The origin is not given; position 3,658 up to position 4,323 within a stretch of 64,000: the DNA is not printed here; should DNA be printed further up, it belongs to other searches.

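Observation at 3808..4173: Free-standing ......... endonuclease-like gene immediately downstream of the intron-bearing ssrA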

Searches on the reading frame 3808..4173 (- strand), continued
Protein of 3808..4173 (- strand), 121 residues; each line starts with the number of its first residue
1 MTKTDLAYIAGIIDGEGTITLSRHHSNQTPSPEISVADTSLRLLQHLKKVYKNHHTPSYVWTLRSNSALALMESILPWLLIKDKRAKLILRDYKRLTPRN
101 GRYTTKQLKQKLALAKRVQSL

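Call 32: fold_search(model_id=the predicted structure, library=pdb)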
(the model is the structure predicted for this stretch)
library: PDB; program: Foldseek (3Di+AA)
matches with E <= 10: 260; with E <= 0.001: 50
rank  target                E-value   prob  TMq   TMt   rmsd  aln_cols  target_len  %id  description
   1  5a74_A                6.2e-06  1.00  0.76  0.60   3.1       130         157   19  Crystal structure of the homing endonuclease I-CvuI in complex with its target (Sro1.3) in the presence of 2 mM Mn (released 2015-09-23)
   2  2fld_B                7.0e-06  1.00  0.76  0.58   3.1       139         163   19  I-MsoI Re-Designed for Altered DNA Cleavage Specificity (released 2006-06-06)
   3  3ko2_A                7.4e-06  1.00  0.82  0.63   3.2       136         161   21  I-MsoI re-designed for altered DNA cleavage specificity (-7C) (released 2010-05-19)
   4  2fld_A                7.8e-06  1.00  0.70  0.55   4.1       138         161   19  I-MsoI Re-Designed for Altered DNA Cleavage Specificity (released 2006-06-06)
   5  1m5x_A                9.3e-06  1.00  0.73  0.56   3.8       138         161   21  Crystal structure of the homing endonuclease I-MsoI bound to its DNA substrate (released 2003-06-03)
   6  4aad_A                9.3e-06  1.00  0.74  0.61   3.4       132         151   19  Crystal structure of the mutant D75N I-CreI in complex with its wild- type target in absence of metal ions at the acti (released 2012-05-02)
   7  5a72_B                9.9e-06  1.00  0.75  0.59   3.4       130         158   21  Crystal structure of the homing endonuclease I-CvuI in complex with its target (Sro1.3) in the presence of 2 mM Ca (released 2015-09-23)
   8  6fb0_B                1.0e-05  1.00  0.76  0.61   3.4       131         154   20  Crystal Structure of a Tailored I-CreI Homing Endonuclease Protein (3115 variant) in complex with its target DNA (Haem (released 2018-07-18)
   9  3mis_A                1.0e-05  1.00  0.72  0.56   4.1       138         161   19  I-MsoI re-designed for altered DNA cleavage specificity (-8G) (released 2010-05-19)
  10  1bp7_A                1.1e-05  1.00  0.72  0.59   3.7       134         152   18  GROUP I MOBILE INTRON ENDONUCLEASE I-CREI COMPLEXED WITH HOMING SITE DNA (released 1999-01-06)
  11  3fd2_A                1.2e-05  1.00  0.74  0.29   4.0       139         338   20  Crystal structure of mMsoI/DNA complex with calcium (released 2009-06-30)
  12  2i3p_A                1.3e-05  1.00  0.76  0.62   3.2       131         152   19  K28R mutant of Homing Endonuclease I-CreI (released 2006-09-05)
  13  3mip_A                1.3e-05  1.00  0.73  0.57   3.9       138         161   19  I-MsoI re-designed for altered DNA cleavage specificity (-8GCG) (released 2010-05-19)
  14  5a74_B                1.5e-05  1.00  0.77  0.61   2.9       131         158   21  Crystal structure of the homing endonuclease I-CvuI in complex with its target (Sro1.3) in the presence of 2 mM Mn (released 2015-09-23)
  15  3mxb_A                1.5e-05  1.00  0.72  0.59   3.5       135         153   17  Molecular basis of engineered meganuclease targeting of the endogenous human RAG1 locus (released 2010-10-06)
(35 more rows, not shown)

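Call 49: predict_structure(alignment_id=A4)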
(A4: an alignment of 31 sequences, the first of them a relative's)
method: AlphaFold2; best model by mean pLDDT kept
length: 135 residues; sequences in the alignment: 31
mean_pLDDT: 94.5   pTM: 0.86
mean pLDDT of the five models: 94.5, 94.3, 93.9, 93.9, 93.6
residues with pLDDT >= 90: 123; 70-90: 10; 50-70: 1; < 50: 1
segments of 3 or more residues with pLDDT < 50: none
pLDDT, mean of each block of 10 residues (from residue 1): 97 97 91 97 97 96 92 97 98 96 93 92 95 72
secondary structure, 60 per line:
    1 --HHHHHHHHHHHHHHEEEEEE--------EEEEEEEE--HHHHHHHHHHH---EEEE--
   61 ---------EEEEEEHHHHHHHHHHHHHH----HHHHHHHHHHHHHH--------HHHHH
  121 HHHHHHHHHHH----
elements in order: H3-16 E17-22 E31-38 H41-51 E55-58 E70-75 H76-89 H94-107 H116-131

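Call 68: search_dna_similar(query=P0002, collection=phages, mode=protein, max_rows=15)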
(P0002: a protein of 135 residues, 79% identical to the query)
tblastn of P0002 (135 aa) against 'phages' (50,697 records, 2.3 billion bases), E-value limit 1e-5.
Records with a match: 26; places in all: 26; records where one place covers at least 80% of the query: 19.
Best place of each record, by identity: <60% 26.
By first word of the organism name: Gordonia 13; Caulobacter 6; Sphingobium 2; Mycobacterium 2; Xylella 2; uncultured 1.
By host as written in the record: Gordonia terrae 3612 10; Caulobacter vibrioides CB15 4; - 3; Gordonia terrae NRRL B-16283 3; Sphingobium sp. IP1 2; Mycobacterium smegmatis mc2 155 2; Caulobacter vibrioides 2.
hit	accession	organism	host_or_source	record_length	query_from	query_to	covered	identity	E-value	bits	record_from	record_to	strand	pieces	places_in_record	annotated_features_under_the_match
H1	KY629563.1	Sphingobium phage Lacusarx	Sphingobium sp. IP1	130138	4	135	98%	35.6%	3e-14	74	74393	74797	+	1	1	hypothetical protein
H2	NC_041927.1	Sphingobium phage Lacusarx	Sphingobium sp. IP1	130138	4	135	98%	35.6%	3e-14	74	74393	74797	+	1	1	HNH endonuclease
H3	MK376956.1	Gordonia phage WilliamBoone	Gordonia terrae 3612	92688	4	134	97%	33.1%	7e-10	61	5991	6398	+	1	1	22: HNH endonuclease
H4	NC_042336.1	Mycobacterium phage DotProduct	Mycobacterium smegmatis mc2 155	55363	2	135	99%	30.0%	2e-8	57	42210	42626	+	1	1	64: DNA methyltransferase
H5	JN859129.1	Mycobacterium phage DotProduct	Mycobacterium smegmatis mc2 155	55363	2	135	99%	30.0%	2e-8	57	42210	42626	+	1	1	64: hypothetical protein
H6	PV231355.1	Caulobacter phage RBC11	Caulobacter vibrioides CB15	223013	1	102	76%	38.7%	4e-11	64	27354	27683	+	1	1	hypothetical protein (x2)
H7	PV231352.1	Caulobacter phage RBC63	Caulobacter vibrioides CB15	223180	1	102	76%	38.7%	4e-11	64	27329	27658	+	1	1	putative HNH homing endonuclease | hypothetical protein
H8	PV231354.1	Caulobacter phage RBC8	Caulobacter vibrioides CB15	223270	1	102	76%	38.7%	4e-11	64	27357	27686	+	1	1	hypothetical protein (x2)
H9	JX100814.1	Caulobacter phage CcrRogue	Caulobacter vibrioides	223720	1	102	76%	38.7%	4e-11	64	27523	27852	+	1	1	putative HNH homing endonuclease | hypothetical protein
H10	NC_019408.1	Caulobacter phage CcrRogue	Caulobacter vibrioides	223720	1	102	76%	38.7%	4e-11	64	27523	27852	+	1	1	HNH endonuclease | hypothetical protein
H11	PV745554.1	Caulobacter phage BL64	Caulobacter vibrioides CB15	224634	1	102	76%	38.7%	4e-11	64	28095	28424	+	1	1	HNH homing endonuclease | hypothetical protein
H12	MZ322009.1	Gordonia phage Hans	Gordonia terrae 3612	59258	2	135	99%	27.9%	1e-6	52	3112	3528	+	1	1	5: LAGLIDADG endonuclease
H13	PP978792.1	Gordonia phage Inspectinfecti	Gordonia terrae 3612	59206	2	135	99%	27.9%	1e-6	52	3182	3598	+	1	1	5: DNA methyltransferase | 6: endonuclease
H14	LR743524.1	Xylella phage Bacata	Phage obtained on X. albilineans after ...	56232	3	122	89%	30.1%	4e-9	59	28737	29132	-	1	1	hypothetical protein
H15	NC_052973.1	Xylella phage Bacata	Phage obtained on X. albilineans after ...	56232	3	122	89%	30.1%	4e-9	59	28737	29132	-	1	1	hypothetical protein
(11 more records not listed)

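Call 73: find_encoding_contigs(protein=P0001, flank=1500, max_places=6)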
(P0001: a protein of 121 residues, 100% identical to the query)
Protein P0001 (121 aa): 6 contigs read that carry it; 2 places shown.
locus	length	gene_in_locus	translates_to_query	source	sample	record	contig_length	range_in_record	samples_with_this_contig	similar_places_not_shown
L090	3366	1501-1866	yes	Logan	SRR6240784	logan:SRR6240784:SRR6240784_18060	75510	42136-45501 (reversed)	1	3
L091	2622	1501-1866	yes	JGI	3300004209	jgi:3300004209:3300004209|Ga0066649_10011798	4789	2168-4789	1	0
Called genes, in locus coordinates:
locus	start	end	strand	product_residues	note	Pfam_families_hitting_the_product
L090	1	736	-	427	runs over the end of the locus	-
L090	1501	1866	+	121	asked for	-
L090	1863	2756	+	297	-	PF00892:EamA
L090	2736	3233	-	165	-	PF08534:Redoxin, PF00578:AhpC-TSA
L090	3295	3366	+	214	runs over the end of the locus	PF01810:LysE, PF03741:TerC (weak)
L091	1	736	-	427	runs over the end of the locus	-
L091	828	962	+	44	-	-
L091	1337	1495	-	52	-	-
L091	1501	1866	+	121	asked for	-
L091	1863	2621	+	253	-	?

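Call 76: search_protein_families(library=pfam, proteins=[P0002, P0046, L035:3001-3399:+, L045:2965-3415:+], max_evalue=0.01)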
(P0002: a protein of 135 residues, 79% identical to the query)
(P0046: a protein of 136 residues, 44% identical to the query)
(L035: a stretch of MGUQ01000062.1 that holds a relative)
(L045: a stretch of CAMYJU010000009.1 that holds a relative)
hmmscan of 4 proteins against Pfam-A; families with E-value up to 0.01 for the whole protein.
P0002 (135 aa): 2 families
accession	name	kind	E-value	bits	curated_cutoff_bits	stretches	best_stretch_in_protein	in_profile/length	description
PF00961.24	LAGLIDADG_1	-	8.6e-05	23.8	23.1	1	9-73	1-67/102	LAGLIDADG endonuclease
PF14528.11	LAGLIDADG_3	-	0.00014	22.5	22.5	1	5-69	3-61/82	LAGLIDADG-like domain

P0046 (136 aa): 2 families
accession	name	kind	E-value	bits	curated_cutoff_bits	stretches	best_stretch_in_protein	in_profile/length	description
PF00961.24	LAGLIDADG_1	-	5.7e-05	24.4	23.1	1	9-97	1-92/102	LAGLIDADG endonuclease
PF14528.11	LAGLIDADG_3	-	0.0048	17.6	22.5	1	4-87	2-81/82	LAGLIDADG-like domain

L035:3001-3399:+ (133 aa): 2 families
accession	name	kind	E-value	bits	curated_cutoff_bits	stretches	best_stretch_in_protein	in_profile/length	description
PF14528.11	LAGLIDADG_3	-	1.8e-05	25.3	22.5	1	5-70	3-64/82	LAGLIDADG-like domain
PF00961.24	LAGLIDADG_1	-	0.00035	21.8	23.1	1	9-76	1-70/102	LAGLIDADG endonuclease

L045:2965-3415:+ (150 aa): 2 families
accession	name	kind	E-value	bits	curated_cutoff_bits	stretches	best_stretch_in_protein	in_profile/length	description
PF00961.24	LAGLIDADG_1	-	8.6e-08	33.4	23.1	1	21-113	1-93/102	LAGLIDADG endonuclease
PF14528.11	LAGLIDADG_3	-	6.2e-07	30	22.5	1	16-98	2-81/82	LAGLIDADG-like domain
